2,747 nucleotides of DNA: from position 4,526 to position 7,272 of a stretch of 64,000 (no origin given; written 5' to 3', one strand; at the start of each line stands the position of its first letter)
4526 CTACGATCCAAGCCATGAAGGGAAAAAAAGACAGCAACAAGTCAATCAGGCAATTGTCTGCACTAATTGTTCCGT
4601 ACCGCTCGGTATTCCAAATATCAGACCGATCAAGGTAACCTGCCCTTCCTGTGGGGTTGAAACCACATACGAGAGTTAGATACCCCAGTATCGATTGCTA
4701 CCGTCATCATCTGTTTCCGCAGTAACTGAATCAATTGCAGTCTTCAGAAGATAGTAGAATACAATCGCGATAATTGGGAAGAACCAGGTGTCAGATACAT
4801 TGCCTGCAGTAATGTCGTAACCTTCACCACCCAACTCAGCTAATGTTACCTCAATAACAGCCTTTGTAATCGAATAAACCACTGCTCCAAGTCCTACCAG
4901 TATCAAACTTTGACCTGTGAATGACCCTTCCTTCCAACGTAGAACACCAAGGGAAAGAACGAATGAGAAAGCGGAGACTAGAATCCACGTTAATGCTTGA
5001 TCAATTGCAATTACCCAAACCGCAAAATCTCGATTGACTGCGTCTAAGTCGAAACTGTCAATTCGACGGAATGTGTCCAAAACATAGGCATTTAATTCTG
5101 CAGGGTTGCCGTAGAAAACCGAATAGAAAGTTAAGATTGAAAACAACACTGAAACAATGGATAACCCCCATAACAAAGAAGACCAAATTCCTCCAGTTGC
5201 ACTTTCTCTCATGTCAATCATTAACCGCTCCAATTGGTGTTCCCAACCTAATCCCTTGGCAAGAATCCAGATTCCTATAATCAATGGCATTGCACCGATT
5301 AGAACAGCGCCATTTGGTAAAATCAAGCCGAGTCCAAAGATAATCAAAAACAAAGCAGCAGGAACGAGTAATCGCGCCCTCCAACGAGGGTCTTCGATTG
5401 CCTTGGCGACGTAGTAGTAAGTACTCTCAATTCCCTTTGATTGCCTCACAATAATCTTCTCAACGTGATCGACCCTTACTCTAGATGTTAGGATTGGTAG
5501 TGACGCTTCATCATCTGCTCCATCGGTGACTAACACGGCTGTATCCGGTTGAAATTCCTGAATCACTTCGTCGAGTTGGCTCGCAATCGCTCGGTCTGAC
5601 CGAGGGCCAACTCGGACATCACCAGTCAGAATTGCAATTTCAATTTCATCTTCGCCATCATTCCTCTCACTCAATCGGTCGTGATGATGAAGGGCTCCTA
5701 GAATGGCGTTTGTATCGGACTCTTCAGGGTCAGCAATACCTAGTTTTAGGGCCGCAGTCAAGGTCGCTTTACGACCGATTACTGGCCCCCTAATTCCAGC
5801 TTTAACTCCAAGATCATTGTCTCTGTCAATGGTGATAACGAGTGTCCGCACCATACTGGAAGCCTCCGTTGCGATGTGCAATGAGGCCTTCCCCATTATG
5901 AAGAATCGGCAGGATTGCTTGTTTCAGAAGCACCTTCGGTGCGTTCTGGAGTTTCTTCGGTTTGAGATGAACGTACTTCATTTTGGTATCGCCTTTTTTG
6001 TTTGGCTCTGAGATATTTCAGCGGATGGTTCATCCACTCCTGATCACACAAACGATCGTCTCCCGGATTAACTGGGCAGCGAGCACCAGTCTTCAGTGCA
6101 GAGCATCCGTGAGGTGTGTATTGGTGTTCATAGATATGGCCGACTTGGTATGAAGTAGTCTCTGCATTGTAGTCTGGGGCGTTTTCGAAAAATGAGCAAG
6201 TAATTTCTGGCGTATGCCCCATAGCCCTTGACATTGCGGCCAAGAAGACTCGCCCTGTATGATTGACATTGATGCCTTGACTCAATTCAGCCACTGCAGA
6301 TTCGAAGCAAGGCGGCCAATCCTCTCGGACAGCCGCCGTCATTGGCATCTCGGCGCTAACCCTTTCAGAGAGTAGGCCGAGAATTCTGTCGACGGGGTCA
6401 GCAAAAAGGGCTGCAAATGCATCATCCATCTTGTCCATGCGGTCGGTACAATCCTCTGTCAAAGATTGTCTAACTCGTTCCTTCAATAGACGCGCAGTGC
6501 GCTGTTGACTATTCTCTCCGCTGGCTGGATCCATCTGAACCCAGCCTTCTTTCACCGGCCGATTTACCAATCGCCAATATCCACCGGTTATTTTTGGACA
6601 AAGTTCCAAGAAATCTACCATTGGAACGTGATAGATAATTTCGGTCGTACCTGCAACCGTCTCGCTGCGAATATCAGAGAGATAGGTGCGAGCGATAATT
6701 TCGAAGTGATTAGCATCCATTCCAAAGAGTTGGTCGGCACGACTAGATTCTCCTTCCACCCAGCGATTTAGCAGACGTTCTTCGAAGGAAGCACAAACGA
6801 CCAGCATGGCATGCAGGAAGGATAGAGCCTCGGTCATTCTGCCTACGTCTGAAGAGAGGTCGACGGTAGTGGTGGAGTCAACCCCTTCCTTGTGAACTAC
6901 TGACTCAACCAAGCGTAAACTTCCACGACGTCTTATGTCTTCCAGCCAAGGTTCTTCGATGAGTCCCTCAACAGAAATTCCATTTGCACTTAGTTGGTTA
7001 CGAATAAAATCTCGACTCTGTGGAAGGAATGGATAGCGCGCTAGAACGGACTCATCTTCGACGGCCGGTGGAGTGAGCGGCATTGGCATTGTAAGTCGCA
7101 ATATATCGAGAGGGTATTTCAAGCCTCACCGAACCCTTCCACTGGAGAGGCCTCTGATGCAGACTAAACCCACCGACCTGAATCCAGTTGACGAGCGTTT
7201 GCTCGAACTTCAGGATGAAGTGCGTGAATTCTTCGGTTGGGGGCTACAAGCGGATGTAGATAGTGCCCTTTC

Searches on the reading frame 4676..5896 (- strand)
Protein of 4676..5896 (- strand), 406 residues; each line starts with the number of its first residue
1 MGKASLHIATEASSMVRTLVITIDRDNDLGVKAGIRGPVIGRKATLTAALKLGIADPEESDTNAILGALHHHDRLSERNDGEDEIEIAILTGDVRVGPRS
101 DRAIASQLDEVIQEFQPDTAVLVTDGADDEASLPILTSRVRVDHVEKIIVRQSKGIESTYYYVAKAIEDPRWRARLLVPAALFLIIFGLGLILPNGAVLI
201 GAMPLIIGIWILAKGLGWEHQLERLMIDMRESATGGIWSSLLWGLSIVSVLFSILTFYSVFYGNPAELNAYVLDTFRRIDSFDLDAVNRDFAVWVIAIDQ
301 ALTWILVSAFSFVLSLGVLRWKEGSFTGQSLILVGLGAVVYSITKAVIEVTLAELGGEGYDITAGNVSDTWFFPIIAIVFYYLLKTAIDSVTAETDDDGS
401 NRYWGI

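Call 52: search_protein_families(library=pfam, proteins=[window:4676-5896:-], max_evalue=0.001)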
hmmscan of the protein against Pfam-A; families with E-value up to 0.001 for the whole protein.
window:4676-5896:- (406 aa): 1 family
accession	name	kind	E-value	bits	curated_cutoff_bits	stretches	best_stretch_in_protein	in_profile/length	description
PF04123.18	DUF373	-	3.9e-78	263.7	28.3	1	17-336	1-328/335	Domain of unknown function (DUF373)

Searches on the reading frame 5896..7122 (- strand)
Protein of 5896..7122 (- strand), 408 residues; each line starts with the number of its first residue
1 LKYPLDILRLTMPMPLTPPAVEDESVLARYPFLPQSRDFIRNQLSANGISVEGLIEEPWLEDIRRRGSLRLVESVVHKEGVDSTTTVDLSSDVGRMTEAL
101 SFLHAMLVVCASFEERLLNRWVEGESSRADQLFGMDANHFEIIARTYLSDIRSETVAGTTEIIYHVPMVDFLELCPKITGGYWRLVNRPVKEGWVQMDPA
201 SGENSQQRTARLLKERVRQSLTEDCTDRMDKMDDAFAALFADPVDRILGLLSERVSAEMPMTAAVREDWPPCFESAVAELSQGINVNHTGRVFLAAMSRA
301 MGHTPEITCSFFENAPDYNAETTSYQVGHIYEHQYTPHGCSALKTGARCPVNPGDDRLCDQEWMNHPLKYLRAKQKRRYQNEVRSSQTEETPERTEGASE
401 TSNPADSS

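Call 52: search_protein_families(library=pfam, proteins=[window:5896-7122:-], max_evalue=0.001)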
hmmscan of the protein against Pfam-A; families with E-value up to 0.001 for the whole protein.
window:5896-7122:- (408 aa): 1 family
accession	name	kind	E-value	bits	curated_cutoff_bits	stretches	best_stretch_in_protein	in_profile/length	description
PF04104.19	DNA_primase_lrg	-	6.9e-10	39.1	22.4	1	164-383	3-230/266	Eukaryotic and archaeal DNA primase, large subunit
